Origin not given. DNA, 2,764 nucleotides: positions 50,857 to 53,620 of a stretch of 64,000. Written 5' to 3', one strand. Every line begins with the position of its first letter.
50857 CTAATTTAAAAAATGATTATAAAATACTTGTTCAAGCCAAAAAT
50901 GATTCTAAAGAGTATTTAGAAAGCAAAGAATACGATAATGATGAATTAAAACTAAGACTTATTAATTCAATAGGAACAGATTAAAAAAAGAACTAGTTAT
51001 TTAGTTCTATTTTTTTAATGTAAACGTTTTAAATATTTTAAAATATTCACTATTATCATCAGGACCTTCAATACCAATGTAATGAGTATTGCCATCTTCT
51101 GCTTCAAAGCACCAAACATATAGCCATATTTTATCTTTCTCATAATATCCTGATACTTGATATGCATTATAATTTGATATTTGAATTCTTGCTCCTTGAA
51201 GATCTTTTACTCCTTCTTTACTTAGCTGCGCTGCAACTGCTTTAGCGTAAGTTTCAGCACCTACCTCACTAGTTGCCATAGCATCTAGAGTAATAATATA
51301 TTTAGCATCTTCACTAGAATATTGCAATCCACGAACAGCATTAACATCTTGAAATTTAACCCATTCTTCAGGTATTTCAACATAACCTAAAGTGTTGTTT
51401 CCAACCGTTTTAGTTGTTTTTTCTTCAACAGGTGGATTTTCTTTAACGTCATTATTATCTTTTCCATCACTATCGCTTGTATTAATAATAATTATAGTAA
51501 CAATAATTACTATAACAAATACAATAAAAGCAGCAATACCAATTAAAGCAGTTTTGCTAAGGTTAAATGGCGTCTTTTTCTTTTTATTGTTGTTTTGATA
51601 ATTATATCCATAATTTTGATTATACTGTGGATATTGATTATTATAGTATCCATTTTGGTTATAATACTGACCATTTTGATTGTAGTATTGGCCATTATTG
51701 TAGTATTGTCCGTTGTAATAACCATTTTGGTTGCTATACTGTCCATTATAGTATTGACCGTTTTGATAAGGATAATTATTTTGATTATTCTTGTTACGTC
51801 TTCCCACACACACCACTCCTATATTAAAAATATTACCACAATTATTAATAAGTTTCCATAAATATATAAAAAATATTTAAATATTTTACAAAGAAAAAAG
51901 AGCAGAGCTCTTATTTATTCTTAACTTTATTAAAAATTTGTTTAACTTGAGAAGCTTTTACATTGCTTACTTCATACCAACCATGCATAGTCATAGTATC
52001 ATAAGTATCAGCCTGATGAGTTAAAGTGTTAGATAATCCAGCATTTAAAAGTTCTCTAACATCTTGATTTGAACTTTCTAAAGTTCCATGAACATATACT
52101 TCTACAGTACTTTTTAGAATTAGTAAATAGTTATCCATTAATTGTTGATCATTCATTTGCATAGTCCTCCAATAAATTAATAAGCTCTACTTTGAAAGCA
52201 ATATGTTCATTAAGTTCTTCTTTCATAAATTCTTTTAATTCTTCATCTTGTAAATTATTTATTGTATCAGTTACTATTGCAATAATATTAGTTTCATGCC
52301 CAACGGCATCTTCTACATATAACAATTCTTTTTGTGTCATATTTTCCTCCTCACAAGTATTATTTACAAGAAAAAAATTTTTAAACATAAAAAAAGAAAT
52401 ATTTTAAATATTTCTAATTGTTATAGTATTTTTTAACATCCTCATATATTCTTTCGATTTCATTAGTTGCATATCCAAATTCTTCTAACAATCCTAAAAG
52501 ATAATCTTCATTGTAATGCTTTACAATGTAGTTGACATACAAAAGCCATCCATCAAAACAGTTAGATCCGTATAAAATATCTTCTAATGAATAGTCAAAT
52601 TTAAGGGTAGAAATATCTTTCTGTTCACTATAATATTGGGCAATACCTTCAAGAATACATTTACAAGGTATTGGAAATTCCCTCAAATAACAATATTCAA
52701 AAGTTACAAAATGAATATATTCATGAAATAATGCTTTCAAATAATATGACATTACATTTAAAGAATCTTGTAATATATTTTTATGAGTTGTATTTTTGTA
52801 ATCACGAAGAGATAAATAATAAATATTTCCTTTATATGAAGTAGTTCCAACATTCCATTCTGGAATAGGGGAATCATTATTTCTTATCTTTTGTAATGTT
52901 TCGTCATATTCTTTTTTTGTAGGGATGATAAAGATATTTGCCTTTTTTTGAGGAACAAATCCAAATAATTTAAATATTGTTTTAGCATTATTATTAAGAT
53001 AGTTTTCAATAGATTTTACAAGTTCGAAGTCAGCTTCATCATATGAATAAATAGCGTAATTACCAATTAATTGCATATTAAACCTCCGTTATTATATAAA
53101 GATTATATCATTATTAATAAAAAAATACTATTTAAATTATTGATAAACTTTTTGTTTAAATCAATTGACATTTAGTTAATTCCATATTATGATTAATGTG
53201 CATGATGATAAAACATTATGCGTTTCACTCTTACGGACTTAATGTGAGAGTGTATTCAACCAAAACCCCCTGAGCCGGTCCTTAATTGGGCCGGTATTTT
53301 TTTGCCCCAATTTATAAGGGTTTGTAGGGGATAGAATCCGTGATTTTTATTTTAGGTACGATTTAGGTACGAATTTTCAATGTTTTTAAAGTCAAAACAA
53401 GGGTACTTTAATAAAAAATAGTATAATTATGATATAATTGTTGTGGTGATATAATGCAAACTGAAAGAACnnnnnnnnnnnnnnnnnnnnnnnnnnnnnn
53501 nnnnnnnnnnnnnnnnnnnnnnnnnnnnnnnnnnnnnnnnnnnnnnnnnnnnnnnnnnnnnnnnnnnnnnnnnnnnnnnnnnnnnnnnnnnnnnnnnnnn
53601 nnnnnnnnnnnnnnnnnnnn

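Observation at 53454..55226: Two-gene cargo between the island edge and int: a stand-alone SWIM zinc-finger protein plus a 2-TM helical protein, a candidate uncharacterised defence or abortive-infection pair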

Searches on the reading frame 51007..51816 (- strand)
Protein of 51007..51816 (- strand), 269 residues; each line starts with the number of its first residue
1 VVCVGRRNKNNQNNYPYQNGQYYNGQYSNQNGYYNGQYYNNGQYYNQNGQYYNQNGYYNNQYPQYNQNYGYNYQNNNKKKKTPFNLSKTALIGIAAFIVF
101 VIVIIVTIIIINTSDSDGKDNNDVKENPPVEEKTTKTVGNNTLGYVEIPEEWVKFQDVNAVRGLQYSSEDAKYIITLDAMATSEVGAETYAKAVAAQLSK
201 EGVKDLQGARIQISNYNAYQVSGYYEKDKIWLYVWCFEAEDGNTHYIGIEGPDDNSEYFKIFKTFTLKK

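Call 4: search_protein_families(library=pfam, proteins=[window:51007-51816:-], max_evalue=1)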
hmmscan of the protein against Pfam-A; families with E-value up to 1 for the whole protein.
window:51007-51816:- (269 aa): 6 families
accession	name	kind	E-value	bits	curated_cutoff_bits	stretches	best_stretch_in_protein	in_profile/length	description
PF13273.12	DUF4064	-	0.015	16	32.1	1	90-143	9-60/102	Protein of unknown function (DUF4064)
PF20185.3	DUF6548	-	0.015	15.6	27.3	1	59-111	110-162/164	Family of unknown function (DUF6548)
PF10324.15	7TM_GPCR_Srw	-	0.015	15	22.2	1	58-143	166-250/319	Serpentine type 7TM GPCR chemoreceptor Srw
PF06143.16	Baculo_11_kDa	-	0.038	14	28.4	1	92-116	38-62/84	Baculovirus 11 kDa family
PF25184.1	YxzE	-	0.4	12.2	40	1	97-123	6-32/65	YxzE-like putative bacteriocin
PF12698.13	ABC2_membrane_3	-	0.81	9.1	31.6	0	17-110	99-180/347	ABC-2 family transporter protein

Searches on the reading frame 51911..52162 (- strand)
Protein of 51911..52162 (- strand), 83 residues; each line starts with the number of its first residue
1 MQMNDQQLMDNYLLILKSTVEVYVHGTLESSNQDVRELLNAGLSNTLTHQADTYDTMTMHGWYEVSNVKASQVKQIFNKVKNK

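Call 4: search_protein_families(library=pfam, proteins=[window:51911-52162:-], max_evalue=1)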
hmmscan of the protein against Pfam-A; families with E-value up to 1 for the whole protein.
window:51911-52162:- (83 aa): 3 families
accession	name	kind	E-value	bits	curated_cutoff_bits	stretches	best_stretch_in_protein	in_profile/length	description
PF07875.18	Coat_F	-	1.5e-13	51.2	25.7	1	4-65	1-62/63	Coat F domain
PF12893.14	Lumazine_bd_2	-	0.058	14.6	22.1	1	17-71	7-60/116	Putative lumazine-binding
PF25351.1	PH_BUD3_C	-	0.07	13.5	27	1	11-74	53-110/175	BUD3 C-terminal PH domain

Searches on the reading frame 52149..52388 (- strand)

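Call 4: search_protein_families(library=pfam, proteins=[window:52149-52388:-], max_evalue=1)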
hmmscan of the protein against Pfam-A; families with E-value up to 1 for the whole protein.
window:52149-52388:- (79 aa): 1 family
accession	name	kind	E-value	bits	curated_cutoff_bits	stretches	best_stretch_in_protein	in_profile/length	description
PF13060.11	DUF3921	-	0.089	13.3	25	1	17-56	8-47/58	Protein of unknown function (DUF3921)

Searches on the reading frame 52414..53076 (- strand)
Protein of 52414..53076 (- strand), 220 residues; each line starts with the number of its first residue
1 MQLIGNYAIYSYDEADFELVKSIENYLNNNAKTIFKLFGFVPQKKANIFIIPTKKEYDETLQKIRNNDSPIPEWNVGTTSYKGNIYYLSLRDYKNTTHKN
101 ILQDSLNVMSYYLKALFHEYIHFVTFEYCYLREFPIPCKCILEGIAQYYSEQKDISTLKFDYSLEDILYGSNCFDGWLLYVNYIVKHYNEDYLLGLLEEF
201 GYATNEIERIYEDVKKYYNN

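Call 4: search_protein_families(library=pfam, proteins=[window:52414-53076:-], max_evalue=1)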
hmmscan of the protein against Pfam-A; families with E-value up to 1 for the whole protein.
window:52414-53076:- (220 aa): 0 families

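Call 5: search_protein_families(library=padloc, proteins=[window:52414-53076:-], max_evalue=1)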
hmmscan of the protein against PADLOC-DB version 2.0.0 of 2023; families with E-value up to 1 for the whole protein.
window:52414-53076:- (220 aa): 0 families
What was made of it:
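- On Known anti-phage systems in PADLOC-DB v2: B gives none (call 5).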

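Call 6: search_protein_families(library=phrogs, proteins=[window:52414-53076:-], max_evalue=1)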
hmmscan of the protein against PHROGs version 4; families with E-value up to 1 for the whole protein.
window:52414-53076:- (220 aa): 0 families

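Call 66: search_protein_families(library=ncbifam, proteins=[window:52414-53076:-], max_evalue=0.01)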
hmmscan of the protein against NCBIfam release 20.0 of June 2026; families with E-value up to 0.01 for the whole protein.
window:52414-53076:- (220 aa): 0 families

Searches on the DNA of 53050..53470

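Call 11: search_rna_families(source=window, start=53050, end=53470, threshold=evalue, max_evalue=10, show_alignments=2)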
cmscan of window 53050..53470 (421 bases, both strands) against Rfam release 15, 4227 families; matches with E-value up to 10: 4.
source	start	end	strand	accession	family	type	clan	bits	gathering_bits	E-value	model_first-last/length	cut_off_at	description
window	53374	53412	+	RF01367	CRISPR-DR54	Gene; CRISPR;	-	14.8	39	5.1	1-37/37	no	CRISPR RNA direct repeat element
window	53220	53310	+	RF00519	suhB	Gene; sRNA;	CL00108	13.9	41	2.9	1-77/77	no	Makes More Granules Regulator RNA (mmgR)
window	53219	53246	+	RF02888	BtsR1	Gene; sRNA;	-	13.2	66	6.5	1-51/51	no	Bacillus sRNA 1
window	53240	53332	-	RF00428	SNORA38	Gene; snRNA; snoRNA; HACA-box;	-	12.1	60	7.1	1-131/131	no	Small nucleolar RNA SNORA38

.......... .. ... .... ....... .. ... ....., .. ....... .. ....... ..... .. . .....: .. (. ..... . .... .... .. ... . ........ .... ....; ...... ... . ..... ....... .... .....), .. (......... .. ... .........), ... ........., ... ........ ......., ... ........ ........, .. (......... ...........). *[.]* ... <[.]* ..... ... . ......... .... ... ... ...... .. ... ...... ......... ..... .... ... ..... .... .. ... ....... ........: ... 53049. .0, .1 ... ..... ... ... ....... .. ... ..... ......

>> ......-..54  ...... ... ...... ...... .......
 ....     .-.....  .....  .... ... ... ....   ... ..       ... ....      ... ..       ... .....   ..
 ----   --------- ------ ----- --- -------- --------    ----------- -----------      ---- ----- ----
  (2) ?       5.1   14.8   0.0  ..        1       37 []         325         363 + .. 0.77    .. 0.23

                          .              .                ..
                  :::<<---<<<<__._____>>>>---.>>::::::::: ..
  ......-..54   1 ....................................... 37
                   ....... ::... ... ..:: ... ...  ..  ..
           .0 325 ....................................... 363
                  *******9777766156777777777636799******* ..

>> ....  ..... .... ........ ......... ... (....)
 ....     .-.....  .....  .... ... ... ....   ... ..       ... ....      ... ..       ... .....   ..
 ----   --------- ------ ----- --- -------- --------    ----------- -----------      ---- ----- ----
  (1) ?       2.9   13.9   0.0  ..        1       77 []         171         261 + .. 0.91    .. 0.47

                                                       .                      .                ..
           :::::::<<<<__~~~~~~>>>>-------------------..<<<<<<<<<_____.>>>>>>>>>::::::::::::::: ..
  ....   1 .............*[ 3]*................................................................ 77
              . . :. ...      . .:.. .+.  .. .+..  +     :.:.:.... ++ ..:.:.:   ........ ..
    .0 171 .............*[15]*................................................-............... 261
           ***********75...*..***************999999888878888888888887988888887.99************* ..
